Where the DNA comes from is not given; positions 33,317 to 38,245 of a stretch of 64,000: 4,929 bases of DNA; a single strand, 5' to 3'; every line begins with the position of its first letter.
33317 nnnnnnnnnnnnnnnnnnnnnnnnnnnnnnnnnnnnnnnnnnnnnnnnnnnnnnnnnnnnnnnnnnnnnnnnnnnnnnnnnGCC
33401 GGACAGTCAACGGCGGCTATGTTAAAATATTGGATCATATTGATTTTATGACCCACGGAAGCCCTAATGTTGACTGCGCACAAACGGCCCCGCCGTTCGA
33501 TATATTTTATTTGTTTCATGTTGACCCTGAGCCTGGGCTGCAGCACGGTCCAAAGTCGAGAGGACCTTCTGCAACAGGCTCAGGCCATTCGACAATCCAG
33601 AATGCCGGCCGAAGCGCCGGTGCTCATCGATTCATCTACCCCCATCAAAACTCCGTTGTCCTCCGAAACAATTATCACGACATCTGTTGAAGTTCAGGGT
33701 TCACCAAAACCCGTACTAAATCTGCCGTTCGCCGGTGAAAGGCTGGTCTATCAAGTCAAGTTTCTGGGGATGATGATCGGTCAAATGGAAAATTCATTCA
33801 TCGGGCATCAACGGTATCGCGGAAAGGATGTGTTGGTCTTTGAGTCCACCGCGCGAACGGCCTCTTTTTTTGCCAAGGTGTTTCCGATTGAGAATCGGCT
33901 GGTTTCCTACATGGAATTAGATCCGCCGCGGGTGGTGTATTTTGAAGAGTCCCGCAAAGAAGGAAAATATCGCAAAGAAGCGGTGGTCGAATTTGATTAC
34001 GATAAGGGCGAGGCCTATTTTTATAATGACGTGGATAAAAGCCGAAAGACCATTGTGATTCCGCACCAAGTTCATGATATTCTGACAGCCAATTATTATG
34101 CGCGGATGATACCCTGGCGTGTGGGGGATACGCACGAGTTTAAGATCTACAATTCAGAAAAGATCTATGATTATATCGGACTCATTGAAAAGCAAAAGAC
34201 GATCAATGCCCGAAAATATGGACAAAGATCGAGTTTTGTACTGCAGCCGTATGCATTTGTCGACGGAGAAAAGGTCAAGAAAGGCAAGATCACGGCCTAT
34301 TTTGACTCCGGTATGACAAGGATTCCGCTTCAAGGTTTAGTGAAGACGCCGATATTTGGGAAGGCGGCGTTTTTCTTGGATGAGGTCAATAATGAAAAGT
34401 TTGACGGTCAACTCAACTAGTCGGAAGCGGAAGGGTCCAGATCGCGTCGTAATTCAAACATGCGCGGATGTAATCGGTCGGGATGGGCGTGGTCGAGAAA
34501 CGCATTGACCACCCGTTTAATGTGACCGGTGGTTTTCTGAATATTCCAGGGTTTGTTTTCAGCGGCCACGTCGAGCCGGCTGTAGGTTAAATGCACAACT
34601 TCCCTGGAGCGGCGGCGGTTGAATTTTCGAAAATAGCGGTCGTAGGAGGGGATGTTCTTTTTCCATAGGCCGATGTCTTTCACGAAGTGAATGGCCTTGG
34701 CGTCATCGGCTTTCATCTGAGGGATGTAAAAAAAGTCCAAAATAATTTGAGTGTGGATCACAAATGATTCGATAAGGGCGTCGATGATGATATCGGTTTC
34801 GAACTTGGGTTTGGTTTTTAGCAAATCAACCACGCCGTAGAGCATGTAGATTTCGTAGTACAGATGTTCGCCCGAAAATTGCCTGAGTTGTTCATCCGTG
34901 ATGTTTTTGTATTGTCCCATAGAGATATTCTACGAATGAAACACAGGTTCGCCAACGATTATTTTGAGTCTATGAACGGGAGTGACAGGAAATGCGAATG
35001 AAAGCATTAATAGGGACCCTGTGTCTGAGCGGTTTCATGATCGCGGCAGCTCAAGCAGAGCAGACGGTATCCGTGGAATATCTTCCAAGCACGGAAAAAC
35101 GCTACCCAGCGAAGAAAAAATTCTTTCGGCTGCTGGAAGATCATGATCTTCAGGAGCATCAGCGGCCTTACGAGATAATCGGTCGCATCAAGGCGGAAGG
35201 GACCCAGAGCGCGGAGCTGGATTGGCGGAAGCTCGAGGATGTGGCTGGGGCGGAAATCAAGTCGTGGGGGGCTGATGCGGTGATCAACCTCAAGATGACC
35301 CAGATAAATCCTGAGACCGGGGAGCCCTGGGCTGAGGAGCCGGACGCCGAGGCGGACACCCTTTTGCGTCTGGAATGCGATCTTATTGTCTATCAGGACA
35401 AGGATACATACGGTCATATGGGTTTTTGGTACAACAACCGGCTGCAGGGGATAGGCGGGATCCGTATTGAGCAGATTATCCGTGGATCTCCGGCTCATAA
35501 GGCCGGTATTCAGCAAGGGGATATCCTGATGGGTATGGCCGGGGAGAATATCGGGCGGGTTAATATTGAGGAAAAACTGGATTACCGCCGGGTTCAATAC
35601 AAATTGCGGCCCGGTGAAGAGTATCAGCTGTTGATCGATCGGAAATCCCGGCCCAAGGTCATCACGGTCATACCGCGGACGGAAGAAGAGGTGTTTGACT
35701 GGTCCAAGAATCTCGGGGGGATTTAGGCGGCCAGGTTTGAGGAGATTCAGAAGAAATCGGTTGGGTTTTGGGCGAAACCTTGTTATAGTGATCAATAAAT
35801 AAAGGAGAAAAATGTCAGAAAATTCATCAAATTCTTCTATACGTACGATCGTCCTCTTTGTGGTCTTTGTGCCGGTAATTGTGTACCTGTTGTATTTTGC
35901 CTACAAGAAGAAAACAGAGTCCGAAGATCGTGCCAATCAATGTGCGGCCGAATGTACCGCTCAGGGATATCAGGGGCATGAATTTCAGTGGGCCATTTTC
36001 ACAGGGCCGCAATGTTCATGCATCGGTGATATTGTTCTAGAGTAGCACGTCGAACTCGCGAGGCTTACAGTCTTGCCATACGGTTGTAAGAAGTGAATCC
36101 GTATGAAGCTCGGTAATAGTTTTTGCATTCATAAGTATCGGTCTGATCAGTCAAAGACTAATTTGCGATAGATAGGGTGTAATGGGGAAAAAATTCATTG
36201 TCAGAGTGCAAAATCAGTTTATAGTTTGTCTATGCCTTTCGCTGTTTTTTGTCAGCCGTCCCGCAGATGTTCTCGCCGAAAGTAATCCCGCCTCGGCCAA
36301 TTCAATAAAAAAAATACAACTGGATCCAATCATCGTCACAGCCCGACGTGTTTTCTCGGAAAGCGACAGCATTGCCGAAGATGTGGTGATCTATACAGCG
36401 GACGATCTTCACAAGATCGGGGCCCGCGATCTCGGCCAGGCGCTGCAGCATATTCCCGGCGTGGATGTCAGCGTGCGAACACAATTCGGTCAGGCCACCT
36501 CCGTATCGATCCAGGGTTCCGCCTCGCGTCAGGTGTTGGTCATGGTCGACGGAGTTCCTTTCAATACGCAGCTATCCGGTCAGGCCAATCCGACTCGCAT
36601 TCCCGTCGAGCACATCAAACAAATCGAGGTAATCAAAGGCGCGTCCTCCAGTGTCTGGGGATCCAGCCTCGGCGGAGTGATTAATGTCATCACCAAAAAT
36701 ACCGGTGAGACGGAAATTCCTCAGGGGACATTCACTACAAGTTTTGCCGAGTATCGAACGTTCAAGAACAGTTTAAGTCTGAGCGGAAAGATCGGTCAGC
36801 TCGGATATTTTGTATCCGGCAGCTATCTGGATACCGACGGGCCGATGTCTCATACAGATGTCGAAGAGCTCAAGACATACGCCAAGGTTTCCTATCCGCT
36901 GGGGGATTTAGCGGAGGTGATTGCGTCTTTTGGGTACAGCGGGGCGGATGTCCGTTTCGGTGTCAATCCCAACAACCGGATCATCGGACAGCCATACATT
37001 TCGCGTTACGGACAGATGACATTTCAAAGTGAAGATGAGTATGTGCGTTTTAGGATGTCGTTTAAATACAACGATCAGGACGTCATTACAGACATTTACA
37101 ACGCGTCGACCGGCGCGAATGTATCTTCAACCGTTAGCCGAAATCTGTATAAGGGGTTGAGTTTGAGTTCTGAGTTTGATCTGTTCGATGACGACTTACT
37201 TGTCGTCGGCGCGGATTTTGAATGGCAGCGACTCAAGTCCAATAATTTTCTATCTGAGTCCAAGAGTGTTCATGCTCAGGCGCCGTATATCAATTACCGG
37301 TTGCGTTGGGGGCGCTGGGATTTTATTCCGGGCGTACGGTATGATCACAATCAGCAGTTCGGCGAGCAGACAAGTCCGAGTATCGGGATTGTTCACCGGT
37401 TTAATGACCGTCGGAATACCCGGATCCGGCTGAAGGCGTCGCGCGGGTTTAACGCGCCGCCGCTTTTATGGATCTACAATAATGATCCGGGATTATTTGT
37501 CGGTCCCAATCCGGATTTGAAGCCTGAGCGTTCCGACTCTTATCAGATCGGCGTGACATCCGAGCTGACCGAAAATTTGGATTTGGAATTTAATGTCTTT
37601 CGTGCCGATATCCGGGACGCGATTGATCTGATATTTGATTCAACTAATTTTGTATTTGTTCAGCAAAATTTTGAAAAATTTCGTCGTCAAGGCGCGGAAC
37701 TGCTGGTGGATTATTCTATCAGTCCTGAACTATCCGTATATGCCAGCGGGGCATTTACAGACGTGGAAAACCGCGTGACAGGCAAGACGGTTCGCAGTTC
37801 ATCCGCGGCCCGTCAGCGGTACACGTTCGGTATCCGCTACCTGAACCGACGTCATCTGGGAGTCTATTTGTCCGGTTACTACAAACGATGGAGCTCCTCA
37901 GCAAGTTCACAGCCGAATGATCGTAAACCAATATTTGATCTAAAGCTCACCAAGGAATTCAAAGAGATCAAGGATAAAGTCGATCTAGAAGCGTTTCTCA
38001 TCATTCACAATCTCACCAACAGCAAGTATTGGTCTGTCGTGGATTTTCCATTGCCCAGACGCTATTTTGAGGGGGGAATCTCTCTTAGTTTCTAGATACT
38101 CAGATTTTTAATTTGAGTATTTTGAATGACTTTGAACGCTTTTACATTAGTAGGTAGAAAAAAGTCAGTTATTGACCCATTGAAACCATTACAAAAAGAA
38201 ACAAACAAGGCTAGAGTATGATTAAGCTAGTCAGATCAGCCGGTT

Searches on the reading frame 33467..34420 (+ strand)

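Call 95: search_protein_families(library=pfam, proteins=[window:33467-34420:+], max_evalue=0.001)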
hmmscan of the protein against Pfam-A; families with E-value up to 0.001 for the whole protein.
window:33467-34420:+ (317 aa): 1 family
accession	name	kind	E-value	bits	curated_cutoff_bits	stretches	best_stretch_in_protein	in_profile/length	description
PF11306.15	DUF3108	-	4.6e-26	92.4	26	1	95-303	2-207/209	Protein of unknown function (DUF3108)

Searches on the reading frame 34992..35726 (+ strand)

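Call 95: search_protein_families(library=pfam, proteins=[window:34992-35726:+], max_evalue=0.001)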
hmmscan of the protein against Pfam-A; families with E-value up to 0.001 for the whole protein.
window:34992-35726:+ (244 aa): 3 families
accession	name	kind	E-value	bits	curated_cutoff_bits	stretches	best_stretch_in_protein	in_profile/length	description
PF13180.12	PDZ_2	-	6.8e-06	26.7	27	1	152-226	12-78/80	PDZ domain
PF17820.7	PDZ_6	-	1.6e-05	25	27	1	159-190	2-31/54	PDZ domain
PF00595.29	PDZ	-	1.7e-05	25.6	23.2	1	154-191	24-61/81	PDZ domain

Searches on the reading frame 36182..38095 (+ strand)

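Call 33: search_protein_families(library=pfam, proteins=[window:36182-38095:+], max_evalue=0.00001)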
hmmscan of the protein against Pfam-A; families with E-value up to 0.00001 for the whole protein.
window:36182-38095:+ (637 aa): 3 families
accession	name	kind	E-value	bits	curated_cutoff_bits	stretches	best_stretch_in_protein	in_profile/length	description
PF00593.30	TonB_dep_Rec_b-barrel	-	5.2e-34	119.3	27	1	280-588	66-418/436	TonB dependent receptor-like, beta-barrel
PF07715.20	Plug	-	5.2e-23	82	23.9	1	64-166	5-107/107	TonB-dependent Receptor Plug Domain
PF14905.12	OMP_b-brl_3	-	1.2e-11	44.8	27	1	364-599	113-363/408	Outer membrane protein beta-barrel family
